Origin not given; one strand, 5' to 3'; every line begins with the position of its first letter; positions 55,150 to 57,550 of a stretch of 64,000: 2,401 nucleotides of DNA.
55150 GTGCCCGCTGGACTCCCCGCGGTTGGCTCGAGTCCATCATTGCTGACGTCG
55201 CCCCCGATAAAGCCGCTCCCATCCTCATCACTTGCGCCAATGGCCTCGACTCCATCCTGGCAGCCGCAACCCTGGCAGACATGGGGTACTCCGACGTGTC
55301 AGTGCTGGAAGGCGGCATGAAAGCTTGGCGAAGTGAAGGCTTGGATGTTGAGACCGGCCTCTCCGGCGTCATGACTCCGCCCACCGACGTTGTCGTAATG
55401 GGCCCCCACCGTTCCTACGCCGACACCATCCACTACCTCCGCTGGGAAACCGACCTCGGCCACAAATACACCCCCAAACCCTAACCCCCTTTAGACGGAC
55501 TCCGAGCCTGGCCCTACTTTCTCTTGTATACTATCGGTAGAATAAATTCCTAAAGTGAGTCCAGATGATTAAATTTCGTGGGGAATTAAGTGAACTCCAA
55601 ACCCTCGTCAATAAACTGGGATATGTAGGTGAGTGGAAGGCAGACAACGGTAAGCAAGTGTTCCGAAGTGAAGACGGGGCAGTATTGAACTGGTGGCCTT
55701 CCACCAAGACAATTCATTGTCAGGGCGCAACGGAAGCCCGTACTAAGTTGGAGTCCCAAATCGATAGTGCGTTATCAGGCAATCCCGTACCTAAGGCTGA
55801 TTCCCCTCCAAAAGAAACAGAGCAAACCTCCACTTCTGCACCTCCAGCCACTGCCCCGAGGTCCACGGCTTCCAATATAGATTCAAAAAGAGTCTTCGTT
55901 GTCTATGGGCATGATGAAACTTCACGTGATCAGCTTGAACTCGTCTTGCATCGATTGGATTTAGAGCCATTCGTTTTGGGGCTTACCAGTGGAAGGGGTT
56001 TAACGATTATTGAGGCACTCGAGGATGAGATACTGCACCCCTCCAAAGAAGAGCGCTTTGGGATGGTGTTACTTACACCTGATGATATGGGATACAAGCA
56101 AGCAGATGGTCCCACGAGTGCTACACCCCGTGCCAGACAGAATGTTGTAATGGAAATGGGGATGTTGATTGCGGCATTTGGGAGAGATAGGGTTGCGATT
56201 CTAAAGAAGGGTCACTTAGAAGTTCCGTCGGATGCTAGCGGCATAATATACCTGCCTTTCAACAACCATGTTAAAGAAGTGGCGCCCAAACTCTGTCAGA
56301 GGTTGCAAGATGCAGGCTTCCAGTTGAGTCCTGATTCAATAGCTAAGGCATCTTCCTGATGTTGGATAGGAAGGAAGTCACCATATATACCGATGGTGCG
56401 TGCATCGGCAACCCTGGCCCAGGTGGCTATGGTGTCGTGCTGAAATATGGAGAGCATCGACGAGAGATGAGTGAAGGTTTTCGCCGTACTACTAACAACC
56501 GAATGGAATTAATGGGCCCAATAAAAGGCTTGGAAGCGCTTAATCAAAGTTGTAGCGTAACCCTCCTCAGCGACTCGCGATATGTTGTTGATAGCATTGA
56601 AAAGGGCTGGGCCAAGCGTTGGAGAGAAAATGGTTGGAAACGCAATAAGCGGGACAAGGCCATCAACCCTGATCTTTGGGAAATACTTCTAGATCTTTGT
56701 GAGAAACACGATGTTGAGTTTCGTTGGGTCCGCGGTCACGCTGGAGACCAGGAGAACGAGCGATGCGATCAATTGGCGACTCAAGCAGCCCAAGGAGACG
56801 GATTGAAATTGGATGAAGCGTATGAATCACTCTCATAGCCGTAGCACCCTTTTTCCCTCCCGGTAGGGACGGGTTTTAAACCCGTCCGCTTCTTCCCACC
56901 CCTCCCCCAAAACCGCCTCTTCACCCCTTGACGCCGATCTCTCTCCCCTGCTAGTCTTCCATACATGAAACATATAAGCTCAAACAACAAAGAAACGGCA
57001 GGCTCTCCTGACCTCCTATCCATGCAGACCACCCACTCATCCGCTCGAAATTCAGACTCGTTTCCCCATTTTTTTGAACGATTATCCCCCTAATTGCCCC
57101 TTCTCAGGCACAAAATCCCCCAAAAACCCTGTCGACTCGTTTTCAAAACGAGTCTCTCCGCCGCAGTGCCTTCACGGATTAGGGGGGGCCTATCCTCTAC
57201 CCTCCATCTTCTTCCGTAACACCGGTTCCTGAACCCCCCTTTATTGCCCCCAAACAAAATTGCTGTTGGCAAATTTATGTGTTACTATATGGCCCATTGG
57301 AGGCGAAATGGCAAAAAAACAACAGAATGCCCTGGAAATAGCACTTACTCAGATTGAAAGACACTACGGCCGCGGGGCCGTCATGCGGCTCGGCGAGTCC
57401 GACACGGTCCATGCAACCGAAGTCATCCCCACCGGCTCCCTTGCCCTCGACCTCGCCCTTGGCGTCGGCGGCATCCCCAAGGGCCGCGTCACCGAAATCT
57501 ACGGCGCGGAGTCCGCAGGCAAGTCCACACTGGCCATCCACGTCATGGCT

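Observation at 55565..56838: Low-GC two-gene cassette: TIR-like (Cap12/PycTIR-type) effector with an unknown sensor domain, translationally coupled to RNase HI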

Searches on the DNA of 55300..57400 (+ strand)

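Call 68: search_rna_families(source=window, start=55300, end=57400, threshold=evalue, max_evalue=1)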
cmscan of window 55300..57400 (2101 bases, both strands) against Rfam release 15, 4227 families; matches with E-value up to 1: 0.
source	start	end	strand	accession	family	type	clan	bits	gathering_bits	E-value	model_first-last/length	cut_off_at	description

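Call 75: search_dna_similar(query=L081:3884-4645:+, collection=ecoli_genomes, mode=near, max_rows=6)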
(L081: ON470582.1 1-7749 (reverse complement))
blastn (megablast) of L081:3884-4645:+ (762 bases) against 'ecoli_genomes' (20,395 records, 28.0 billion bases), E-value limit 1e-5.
Records with a match: 37; places in all: 37; records where one place covers at least 80% of the query: 37.
Genomes with a match: 37 of 5426; with a place that covers at least 80% of the query: 37. Places per genome that has any: lowest 1, median 1, highest 1. On chromosomes: 37 places; on plasmids: 0.
Best place of each record, by identity: >=99% 23; 95-99% 14.
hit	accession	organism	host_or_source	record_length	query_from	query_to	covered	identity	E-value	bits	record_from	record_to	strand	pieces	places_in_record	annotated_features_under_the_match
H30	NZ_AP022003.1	Escherichia coli strain WP3-W18-ESBL-08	-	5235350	1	762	100%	100.0%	0e+0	1408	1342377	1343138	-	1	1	TIR domain-containing protein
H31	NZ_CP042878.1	Escherichia coli strain NMBU_W05E18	surface water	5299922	1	762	100%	100.0%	0e+0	1408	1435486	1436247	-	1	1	TIR domain-containing protein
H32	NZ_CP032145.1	Escherichia coli strain 15.TR.026_OXA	Larus michahellis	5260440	1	762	100%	100.0%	0e+0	1408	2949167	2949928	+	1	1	TIR domain-containing protein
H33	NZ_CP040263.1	Escherichia coli strain 631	Bivalve mollusk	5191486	1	762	100%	100.0%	0e+0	1408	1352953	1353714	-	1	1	TIR domain-containing protein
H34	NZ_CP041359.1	Escherichia coli strain U1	missing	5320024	1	762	100%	100.0%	0e+0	1408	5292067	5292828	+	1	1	TIR domain-containing protein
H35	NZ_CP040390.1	Escherichia coli strain A1_136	Larus sp. (gull)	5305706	1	762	100%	100.0%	0e+0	1408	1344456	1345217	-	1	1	TIR domain-containing protein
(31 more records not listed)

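Call 76: get_annotated_region(hit=H30, flank=5000)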
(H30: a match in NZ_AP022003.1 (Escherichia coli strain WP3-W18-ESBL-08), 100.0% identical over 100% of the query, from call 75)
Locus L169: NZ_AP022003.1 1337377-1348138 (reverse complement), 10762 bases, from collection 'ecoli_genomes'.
description: Escherichia coli strain WP3-W18-ESBL-08 chromosome, complete genome
organism: Escherichia coli strain WP3-W18-ESBL-08 (NCBI taxid 562)
replicon: chromosome; assembly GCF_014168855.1
host: -; source: -; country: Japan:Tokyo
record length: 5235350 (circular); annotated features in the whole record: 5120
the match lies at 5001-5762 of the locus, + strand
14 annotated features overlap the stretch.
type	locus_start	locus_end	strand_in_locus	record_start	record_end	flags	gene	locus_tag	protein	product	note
CDS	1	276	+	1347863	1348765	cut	-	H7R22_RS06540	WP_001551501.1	hypothetical protein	-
CDS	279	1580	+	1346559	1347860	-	-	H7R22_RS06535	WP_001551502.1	DUF2800 domain-containing protein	-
CDS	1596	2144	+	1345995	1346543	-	-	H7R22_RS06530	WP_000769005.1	DUF2815 family protein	-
CDS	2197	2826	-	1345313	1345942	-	-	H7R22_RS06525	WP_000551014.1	hypothetical protein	-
CDS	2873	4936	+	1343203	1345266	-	-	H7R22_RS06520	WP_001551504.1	DNA polymerase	-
CDS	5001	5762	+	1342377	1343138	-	-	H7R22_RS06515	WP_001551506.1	TIR domain-containing protein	-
CDS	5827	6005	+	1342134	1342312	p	-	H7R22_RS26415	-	ANR family transcriptional regulator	frameshifted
CDS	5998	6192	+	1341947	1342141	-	-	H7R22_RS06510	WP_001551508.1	hypothetical protein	-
CDS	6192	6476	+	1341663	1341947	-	-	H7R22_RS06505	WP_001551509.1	VRR-NUC domain-containing protein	-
CDS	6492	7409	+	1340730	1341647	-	-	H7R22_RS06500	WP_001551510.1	hypothetical protein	-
CDS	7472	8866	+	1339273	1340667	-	-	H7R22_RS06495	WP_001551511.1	SNF2-related protein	-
CDS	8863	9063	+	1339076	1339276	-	-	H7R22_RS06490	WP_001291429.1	helix-turn-helix transcriptional regulator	-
CDS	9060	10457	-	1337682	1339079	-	-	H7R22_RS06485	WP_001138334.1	tyrosine-type recombinase/integrase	-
CDS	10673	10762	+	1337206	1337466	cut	yfhL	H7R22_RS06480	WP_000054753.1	4Fe-4S dicluster ferredoxin YfhL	-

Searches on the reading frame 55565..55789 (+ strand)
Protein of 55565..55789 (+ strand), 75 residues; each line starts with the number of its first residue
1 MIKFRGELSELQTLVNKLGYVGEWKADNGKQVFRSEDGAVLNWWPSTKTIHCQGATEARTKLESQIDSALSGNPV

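Call 34: search_protein_families(library=pfam, alignment_id=A2, max_evalue=10)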
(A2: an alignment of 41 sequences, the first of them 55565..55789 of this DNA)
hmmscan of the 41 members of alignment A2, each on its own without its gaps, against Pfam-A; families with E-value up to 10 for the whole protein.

A. member 1, window:55565-55789:+ (75 aa): 0 families

B. families by the number of members that match (of 41 scanned): 6 families
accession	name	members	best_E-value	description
PF08300.18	HCV_NS5a_1a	8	0.0042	Hepatitis C virus non-structural 5a zinc finger domain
PF03958.22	Secretin_N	3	0.029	Bacterial type II/III secretion system short domain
PF20000.4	fvmX2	3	0.055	FtsH ternary system domain X2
PF23359.1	Lsr2_DNA-bd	1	0.046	Lsr2 DNA-binding domain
PF22353.1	PF1197-like_C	1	0.082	NAD(P)H:rubredoxin oxidoreductase, C-terminal domain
PF08823.16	PG_binding_2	1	0.2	Putative peptidoglycan binding domain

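Call 43: predict_structure(alignment_id=A2)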
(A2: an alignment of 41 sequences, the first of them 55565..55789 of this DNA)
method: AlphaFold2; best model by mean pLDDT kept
length: 75 residues; sequences in the alignment: 41
mean_pLDDT: 92.7   pTM: 0.78
mean pLDDT of the five models: 92.7, 90.7, 90.5, 90.4, 89.5
residues with pLDDT >= 90: 68; 70-90: 4; 50-70: 1; < 50: 2
segments of 3 or more residues with pLDDT < 50: none
pLDDT, mean of each block of 10 residues (from residue 1): 92 95 96 96 96 95 93 63
secondary structure, 60 per line:
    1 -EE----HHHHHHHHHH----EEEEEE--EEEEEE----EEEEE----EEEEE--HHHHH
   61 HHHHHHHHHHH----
elements in order: H8-17 E22-27 E30-35 E40-44 E49-53 H56-71

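Call 53: fold_search(model_id=the predicted structure, library=pdb)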
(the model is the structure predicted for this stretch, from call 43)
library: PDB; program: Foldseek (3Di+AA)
matches with E <= 10: 1387; with E <= 0.001: 0
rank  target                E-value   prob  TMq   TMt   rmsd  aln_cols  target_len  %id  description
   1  7ycx_I                1.5e-01  0.96  0.56  0.09   3.6        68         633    9  The structure of INTAC-PEC complex (released 2023-03-15)
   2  6rbf_C                2.7e-01  0.95  0.42  0.10   2.2        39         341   15  Mucin 2 D3 domain (released 2019-08-14)
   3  8eth_5                3.3e-01  0.96  0.46  0.11   2.8        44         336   16  Ytm1 associated 60S nascent ribosome State 1B (released 2022-11-30)
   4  7tt1_B                3.5e-01  0.82  0.39  0.10   2.5        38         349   18  BamABCDE bound to substrate EspP class 4 (released 2022-03-30)
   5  6rbf_A                4.0e-01  0.91  0.42  0.10   2.2        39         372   15  Mucin 2 D3 domain (released 2019-08-14)
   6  2yms_D                4.0e-01  0.87  0.41  0.41   2.3        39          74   15  Structure and assembly of a b-propeller with nine blades and a new conserved repetitive sequence motif (released 2013-10-30)
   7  6m93_A                4.0e-01  0.44  0.34  0.07  10.7        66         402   11  Monophosphorylated pSer33 b-Catenin peptide, b-TrCP/Skp1, NRX-1933 ternary complex (released 2019-04-03)
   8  3mks_D                4.2e-01  0.82  0.40  0.08   2.7        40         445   18  Crystal Structure of yeast Cdc4/Skp1 in complex with an allosteric inhibitor SCF-I2 (released 2010-07-21)
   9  8sht_N                4.2e-01  0.28  0.35  0.15   9.1        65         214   11  CCT G beta 5 complex closed state 14 (released 2023-10-25)
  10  3sgc                  4.2e-01  0.20  0.29  0.10   8.3        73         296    7  Crystal Structure of Apo Aminoglycoside-2''-Phosphotransferase Type IVa (released 2011-06-29)
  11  9t8y_A                4.5e-01  0.41  0.34  0.08  10.7        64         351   11  Crystal structure of beta-TrCP bound by monophosphorylated NRF2 degron peptide. (released 2026-04-08)
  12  6m92_A                4.5e-01  0.41  0.34  0.07  10.6        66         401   11  Monophosphorylated pSer33 b-Catenin peptide, b-TrCP/Skp1, NRX-2663 ternary complex (released 2019-04-03)
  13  9dct_A                4.5e-01  0.12  0.22  0.10  10.9        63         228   19  Structure of the TelB-associated type VII secretion system chaperone SIR_0178 (released 2025-11-05)
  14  2joi_MODEL_1_A        4.7e-01  0.54  0.47  0.40   5.3        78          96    9  NMR solution structure of hypothetical protein TA0095 from Thermoplasma acidophilum (released 2007-10-02)
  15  9tes_A                4.7e-01  0.38  0.34  0.08  10.6        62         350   11  Crystal structure of beta-TrCP bound by diphosphorylated PDCD4 degron peptide (released 2026-04-08)
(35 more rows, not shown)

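Call 58: fold_search(model_id=the predicted structure, library=viral)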
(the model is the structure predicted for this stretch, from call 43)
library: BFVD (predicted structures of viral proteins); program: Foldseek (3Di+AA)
matches with E <= 10: 1699; with E <= 0.001: 0
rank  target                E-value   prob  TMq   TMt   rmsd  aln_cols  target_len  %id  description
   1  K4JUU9                1.4e-02  0.92  0.42  0.38   8.1        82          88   18  Uncharacterized protein [Caulobacter phage CcrColossus]
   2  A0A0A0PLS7            1.9e-02  1.00  0.51  0.64   2.6        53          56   17  Uncharacterized protein [Bacillus phage Bp8p-T]
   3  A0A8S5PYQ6            2.1e-02  1.00  0.69  0.59   2.9        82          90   11  Uncharacterized protein [Podoviridae sp. ctXSp1]
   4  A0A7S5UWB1            2.2e-02  0.82  0.35  0.32  10.6        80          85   12  (no name in the UniProt tables at hand)
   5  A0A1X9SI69            2.9e-02  1.00  0.57  0.52   5.6        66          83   15  (no name in the UniProt tables at hand)
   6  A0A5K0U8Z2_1          2.9e-02  0.99  0.49  0.05  10.5        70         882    8  Uncharacterized protein [Yasminevirus sp. GU-2018]
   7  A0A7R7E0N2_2          3.4e-02  0.66  0.39  0.04  10.4        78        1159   12  (no name in the UniProt tables at hand)
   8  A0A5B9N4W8            4.4e-02  0.97  0.49  0.47  11.1        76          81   14  Uncharacterized protein [Aeromonas phage 4L372D]
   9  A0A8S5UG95            4.4e-02  0.60  0.33  0.22  12.1        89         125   13  Uncharacterized protein [Myoviridae sp. ctshb19]
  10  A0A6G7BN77            5.3e-02  0.90  0.40  0.03  12.2        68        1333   13  Replicase [Human respiratory syncytial virus]
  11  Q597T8                5.6e-02  1.00  0.61  0.30   3.6        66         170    8  Uncharacterized protein [Lactobacillus phage phiJL-1]
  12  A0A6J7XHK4            5.9e-02  1.00  0.44  0.39   2.1        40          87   12  Uncharacterized protein [uncultured Caudovirales phage]
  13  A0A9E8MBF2            6.3e-02  0.96  0.41  0.46   6.1        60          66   17  (no name in the UniProt tables at hand)
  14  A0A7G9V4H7            6.3e-02  0.91  0.44  0.49   7.1        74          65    9  (no name in the UniProt tables at hand)
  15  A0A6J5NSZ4            6.3e-02  0.77  0.34  0.38   8.7        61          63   18  Uncharacterized protein [uncultured Caudovirales phage]
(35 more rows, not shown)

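Call 83: search_protein_representatives(alignment_id=A2)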
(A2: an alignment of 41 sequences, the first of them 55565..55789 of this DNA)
Query: 41 sequences, 75 profile positions. Proteins with E-value up to 0.001 (for the whole library): 964; up to 1e-10: 449; up to 1e-30: 0. The best 150 are listed.
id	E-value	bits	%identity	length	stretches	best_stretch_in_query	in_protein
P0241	5.1e-30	119.1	-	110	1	1-74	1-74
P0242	9.1e-29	115.1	-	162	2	3-68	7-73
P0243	1.6e-28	114.3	-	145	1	1-74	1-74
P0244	7.1e-28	112.2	-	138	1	1-74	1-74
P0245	1.1e-27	111.7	-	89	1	1-67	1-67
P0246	3.2e-25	103.8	-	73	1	1-71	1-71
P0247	1.1e-23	98.8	-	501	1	1-73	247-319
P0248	9.1e-22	92.7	-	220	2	3-61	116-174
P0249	4.8e-21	90.4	-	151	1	2-67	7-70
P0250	8.6e-21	89.5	-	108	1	1-74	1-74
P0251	1.1e-20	89.2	-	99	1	1-71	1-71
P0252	1.4e-20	88.8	-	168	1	1-73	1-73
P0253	2.6e-20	88.0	-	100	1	1-67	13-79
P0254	6.7e-20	86.7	-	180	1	2-71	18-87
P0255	9.7e-20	86.2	-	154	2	3-73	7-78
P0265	2.4e-19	84.9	-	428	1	1-73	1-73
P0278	2.6e-18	81.6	-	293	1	2-71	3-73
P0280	3.3e-18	81.3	-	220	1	3-73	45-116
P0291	1.1e-17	79.7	-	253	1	3-73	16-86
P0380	3.2e-15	71.7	-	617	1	3-74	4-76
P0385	3.9e-15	71.4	-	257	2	3-65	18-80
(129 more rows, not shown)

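Call 84: search_protein_families(library=pfam, proteins=[P0247, P0265, P0380, P0278, P0248, P0242, P0385, P0291, P0280, P0252], max_evalue=0.001)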
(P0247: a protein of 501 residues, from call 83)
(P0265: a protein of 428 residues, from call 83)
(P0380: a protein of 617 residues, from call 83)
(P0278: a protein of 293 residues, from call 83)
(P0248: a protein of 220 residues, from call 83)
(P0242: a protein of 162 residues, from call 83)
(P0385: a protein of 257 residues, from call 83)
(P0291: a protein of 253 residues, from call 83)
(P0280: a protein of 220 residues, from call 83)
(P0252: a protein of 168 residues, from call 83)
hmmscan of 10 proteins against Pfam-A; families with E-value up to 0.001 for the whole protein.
P0247 (501 aa): 1 family
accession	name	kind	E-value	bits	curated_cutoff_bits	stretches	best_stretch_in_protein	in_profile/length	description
PF10137.14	CAP12-PCTIR_TIR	-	7.4e-31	107.1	24.7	1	346-470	1-118/119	CAP12/Pycsar effector protein, TIR domain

P0265 (428 aa): 0 families

P0380 (617 aa): 2 families
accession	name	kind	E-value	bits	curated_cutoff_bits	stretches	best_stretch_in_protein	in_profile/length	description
PF00383.29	dCMP_cyt_deam_1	-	1.3e-15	57.5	25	1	342-512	3-101/102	Cytidine and deoxycytidylate deaminase zinc-binding region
PF14437.12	MafB19-deam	-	2.1e-09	37.9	27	1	354-520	15-108/142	MafB19-like deaminase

P0278 (293 aa): 0 families

P0248 (220 aa): 0 families

P0242 (162 aa): 0 families

P0385 (257 aa): 0 families

P0291 (253 aa): 1 family
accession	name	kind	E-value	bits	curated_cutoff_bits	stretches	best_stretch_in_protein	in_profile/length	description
PF10137.14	CAP12-PCTIR_TIR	-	9.8e-15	55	24.7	1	115-197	1-77/119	CAP12/Pycsar effector protein, TIR domain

P0280 (220 aa): 1 family
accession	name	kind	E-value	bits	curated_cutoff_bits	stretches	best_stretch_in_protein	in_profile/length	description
PF10137.14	CAP12-PCTIR_TIR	-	5e-14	52.8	24.7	1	132-206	1-77/119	CAP12/Pycsar effector protein, TIR domain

P0252 (168 aa): 0 families

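Call 85: find_encoding_contigs(protein=P0380, flank=5000, max_places=3)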
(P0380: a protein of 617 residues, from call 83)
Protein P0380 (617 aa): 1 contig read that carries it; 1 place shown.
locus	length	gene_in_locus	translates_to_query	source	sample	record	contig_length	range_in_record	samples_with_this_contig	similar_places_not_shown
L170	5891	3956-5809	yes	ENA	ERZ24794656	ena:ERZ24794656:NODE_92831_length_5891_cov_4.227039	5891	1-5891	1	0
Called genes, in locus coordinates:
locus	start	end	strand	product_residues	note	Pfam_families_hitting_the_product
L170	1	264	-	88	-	?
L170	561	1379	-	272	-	PF01061:ABC2_membrane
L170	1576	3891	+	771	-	PF00270:DEAD, PF04851:ResIII, PF00271:Helicase_C, PF22982:WHD_HRQ1 (weak), PF09369:MZB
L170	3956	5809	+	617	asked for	PF00383:dCMP_cyt_deam_1, PF14437:MafB19-deam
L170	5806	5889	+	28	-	?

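Call 86: find_encoding_contigs(protein=P0265, flank=5000, max_places=3)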
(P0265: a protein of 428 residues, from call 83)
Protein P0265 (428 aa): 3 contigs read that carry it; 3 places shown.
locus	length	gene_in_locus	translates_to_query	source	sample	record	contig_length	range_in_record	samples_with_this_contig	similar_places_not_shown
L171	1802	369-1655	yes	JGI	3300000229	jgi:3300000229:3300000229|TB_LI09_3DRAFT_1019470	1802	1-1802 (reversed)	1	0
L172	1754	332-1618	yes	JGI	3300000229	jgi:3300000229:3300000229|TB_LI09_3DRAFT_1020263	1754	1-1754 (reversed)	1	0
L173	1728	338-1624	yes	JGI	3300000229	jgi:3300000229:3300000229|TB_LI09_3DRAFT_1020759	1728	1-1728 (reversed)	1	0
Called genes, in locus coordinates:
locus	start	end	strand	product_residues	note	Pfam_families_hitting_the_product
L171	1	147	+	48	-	?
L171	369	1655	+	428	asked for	-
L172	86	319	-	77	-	-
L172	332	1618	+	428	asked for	-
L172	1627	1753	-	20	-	?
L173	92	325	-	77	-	-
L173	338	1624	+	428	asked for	-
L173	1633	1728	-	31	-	?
